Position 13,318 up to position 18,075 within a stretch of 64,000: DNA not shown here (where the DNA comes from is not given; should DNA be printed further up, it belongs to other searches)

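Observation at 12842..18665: Giant (~1485 aa) secreted protein gene bracketed by two direct-orientation copies of one IS200/IS605-like element (a MITE and a full copy), downstream of tRNA-Leu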

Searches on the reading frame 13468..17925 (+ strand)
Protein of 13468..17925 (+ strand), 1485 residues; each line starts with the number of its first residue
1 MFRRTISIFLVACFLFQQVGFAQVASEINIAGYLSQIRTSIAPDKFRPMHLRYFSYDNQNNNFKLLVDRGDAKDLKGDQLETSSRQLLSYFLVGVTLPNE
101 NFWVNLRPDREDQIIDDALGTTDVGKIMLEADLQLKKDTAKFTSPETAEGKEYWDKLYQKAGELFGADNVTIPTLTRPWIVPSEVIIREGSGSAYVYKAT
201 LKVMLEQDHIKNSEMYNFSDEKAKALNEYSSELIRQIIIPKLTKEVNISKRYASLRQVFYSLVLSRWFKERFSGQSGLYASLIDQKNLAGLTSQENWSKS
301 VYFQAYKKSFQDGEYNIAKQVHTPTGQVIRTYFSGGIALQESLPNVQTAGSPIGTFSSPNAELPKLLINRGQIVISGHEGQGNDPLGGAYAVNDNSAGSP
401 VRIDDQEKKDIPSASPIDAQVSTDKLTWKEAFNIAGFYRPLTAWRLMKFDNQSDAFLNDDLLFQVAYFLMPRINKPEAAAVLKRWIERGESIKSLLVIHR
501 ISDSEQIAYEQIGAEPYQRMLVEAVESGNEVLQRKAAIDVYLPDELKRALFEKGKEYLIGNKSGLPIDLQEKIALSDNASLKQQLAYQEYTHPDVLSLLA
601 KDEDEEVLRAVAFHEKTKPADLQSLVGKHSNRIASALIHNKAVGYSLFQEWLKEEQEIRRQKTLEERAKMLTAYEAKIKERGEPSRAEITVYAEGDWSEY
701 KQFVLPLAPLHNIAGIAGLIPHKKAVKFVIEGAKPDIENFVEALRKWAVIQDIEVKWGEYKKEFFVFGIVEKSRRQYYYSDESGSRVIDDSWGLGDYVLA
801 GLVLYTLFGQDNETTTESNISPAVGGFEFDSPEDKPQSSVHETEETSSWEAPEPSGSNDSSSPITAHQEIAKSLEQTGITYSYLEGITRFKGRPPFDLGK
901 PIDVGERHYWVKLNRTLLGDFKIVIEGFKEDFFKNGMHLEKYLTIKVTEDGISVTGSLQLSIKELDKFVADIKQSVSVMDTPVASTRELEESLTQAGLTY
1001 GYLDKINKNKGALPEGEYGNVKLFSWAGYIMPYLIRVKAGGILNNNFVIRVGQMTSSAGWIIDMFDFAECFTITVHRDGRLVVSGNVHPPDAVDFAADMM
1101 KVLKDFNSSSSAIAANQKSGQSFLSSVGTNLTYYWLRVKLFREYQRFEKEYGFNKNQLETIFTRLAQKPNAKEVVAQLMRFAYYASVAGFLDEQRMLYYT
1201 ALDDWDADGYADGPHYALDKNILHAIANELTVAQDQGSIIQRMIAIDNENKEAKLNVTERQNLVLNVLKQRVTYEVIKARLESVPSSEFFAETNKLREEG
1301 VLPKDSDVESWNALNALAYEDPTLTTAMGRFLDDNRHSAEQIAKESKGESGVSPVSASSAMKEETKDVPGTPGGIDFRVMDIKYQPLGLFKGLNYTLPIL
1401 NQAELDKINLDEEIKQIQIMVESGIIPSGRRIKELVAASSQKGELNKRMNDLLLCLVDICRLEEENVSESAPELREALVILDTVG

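Call 10: search_protein_families(library=pfam, proteins=[window:13468-17925:+], max_evalue=0.01)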
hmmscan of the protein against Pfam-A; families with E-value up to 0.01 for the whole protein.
window:13468-17925:+ (1485 aa): 1 family
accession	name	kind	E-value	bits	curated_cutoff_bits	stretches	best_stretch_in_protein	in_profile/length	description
PF00708.24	Acylphosphatase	-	0.00034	21.3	22.5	0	700-767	14-83/85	Acylphosphatase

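Call 11: search_protein_families(library=ncbifam, proteins=[window:13468-17925:+], max_evalue=0.01)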
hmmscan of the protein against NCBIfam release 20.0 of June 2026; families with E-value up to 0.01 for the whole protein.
window:13468-17925:+ (1485 aa): 1 family
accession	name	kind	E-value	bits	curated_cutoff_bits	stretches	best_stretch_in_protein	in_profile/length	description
NF011020.0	PRK14449.1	equivalog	0.0016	18.3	103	1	712-769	30-89/90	acylphosphatase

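Call 16: find_homologous_proteins(query=window:13468-17925:+)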
Query window:13468-17925:+ (1485 aa): 746 proteins with E <= 0.001 among 8000 candidates; the best 120 are listed.
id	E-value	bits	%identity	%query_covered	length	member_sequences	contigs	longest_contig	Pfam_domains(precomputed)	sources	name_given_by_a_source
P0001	0.0e+0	3353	100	100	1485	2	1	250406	-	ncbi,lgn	ncbi:MAG: hypothetical protein WDL87_07735 [Candidatus Omnitrophota bacterium]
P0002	4.2e-223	762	46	52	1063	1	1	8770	-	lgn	-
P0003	1.0e-196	674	58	30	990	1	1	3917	PF26216.1,PF26217.1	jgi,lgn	-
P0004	1.5e-194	667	66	25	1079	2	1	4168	PF00293.35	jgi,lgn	-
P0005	1.5e-193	664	69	24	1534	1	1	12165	PF01937.25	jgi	-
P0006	5.9e-192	659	68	24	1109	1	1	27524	PF06560.17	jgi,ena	-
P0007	6.7e-192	658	61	27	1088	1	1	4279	PF02985.29,PF03130.23,PF13513.13,PF13646.13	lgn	-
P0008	1.0e-191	658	69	23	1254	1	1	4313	PF03704.24,PF13431.13,PF13414.13,PF13176.13,PF13428.13,PF13374.13,PF14559.13,PF13371.13,PF00515.35,PF12895.14,PF13424.13,PF21033.5,PF13432.13,PF13181.13,PF07719.24,PF13174.13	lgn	-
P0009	1.1e-191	658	68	24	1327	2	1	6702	-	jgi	-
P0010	1.5e-191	657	68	24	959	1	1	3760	PF26216.1,PF26217.1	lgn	-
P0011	1.8e-191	657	69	24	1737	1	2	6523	PF06165.19,PF17167.11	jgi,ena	jgi:cellobiose phosphorylase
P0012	1.9e-190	654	64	24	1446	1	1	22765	PF13646.13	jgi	-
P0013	9.0e-190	651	67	24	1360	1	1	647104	PF00625.28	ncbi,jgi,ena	ncbi:MAG: hypothetical protein WC532_00635 [Candidatus Omnitrophota bacterium]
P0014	1.1e-189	651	62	26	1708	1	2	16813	PF00625.28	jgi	-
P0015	1.5e-189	651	61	25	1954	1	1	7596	PF00162.25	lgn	-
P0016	1.5e-188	647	68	23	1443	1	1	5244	PF26216.1,PF26217.1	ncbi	ncbi:MAG: hypothetical protein AB1629_08275 [Candidatus Omnitrophota bacterium]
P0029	6.5e-185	635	56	31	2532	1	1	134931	-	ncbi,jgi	ncbi:MAG: hypothetical protein WDL87_08895 [Candidatus Omnitrophota bacterium]|jgi:hypothetical prot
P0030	1.5e-184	634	57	30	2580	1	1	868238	PF10925.14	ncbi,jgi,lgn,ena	ncbi:MAG: hypothetical protein WC695_00220 [Candidatus Omnitrophota bacterium]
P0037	9.6e-181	621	64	24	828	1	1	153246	-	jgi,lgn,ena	-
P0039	4.3e-180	619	58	29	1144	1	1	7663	PF02800.26,PF00044.31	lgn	-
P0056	3.2e-173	597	67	23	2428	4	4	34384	PF03952.22,PF00113.29,PF00162.25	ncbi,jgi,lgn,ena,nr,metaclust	ncbi:MAG: phosphoglycerate kinase [Candidatus Omnitrophica bacterium CG08_land_8_20_14_0_20_41_16]|n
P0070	9.2e-170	585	64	24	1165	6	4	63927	PF00162.25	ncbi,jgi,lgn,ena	ncbi:MAG: phosphoglycerate kinase [Candidatus Omnitrophota bacterium]|jgi:3-phosphoglycerate kinase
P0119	4.3e-162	560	54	28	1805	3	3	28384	PF01950.22,PF00121.25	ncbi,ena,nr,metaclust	ncbi:MAG: triose-phosphate isomerase [Omnitrophica WOR_2 bacterium RIFCSPHIGHO2_02_FULL_45_21]|nr:MA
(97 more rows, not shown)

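Call 21: search_protein_families(library=pfam, proteins=[P0003, P0016, P0002, P0029], max_evalue=0.001)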
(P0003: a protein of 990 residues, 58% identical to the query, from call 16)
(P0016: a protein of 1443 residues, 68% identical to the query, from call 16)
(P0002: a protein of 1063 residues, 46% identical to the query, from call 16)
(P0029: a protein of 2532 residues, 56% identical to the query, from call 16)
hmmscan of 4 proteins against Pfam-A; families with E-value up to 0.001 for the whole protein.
P0003 (990 aa): 0 families

P0016 (1443 aa): 0 families

P0002 (1063 aa): 0 families

P0029 (2532 aa): 0 families

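Call 22: find_encoding_contigs(protein=P0002, flank=10000, max_places=4)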
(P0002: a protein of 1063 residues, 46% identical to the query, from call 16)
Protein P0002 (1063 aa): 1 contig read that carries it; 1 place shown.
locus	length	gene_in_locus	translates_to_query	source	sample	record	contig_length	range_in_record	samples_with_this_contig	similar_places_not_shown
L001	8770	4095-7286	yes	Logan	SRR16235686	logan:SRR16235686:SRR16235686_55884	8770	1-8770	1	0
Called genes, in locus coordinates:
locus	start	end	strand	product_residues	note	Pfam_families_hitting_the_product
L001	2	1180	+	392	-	?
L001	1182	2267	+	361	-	PF00988:CPSase_sm_chain, PF00117:GATase, PF07722:Peptidase_C26 (faint)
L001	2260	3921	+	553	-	PF25596:CPSase_L_D1, PF02786:CPSase_L_D2, PF02787:CPSase_L_D3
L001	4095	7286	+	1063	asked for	-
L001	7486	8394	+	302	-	PF00801:PKD (weak), PF18911:PKD_4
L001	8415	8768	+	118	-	?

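Call 49: search_protein_families(library=pfam, proteins=[P0003, P0010], max_evalue=10)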
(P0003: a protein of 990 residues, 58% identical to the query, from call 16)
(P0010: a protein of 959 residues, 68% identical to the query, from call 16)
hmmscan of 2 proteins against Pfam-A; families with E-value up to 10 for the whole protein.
P0003 (990 aa): 1 family
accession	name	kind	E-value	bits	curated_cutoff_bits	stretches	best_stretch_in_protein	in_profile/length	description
PF01230.28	HIT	-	0.12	13.4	21.5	1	513-577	18-90/98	HIT domain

P0010 (959 aa): 0 families

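Call 57: search_solved_structures(query=window:13468-17925:+, max_evalue=1)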
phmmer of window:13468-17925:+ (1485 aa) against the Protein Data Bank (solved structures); distinct sequences matched with E-value up to 1: 1.
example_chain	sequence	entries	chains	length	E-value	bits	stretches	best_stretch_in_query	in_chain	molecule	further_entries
9bht_A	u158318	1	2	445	0.36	11.4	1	1329-1459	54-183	CiSeptin-2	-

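Call 73: find_encoding_contigs(protein=P0029, flank=10000, max_places=3)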
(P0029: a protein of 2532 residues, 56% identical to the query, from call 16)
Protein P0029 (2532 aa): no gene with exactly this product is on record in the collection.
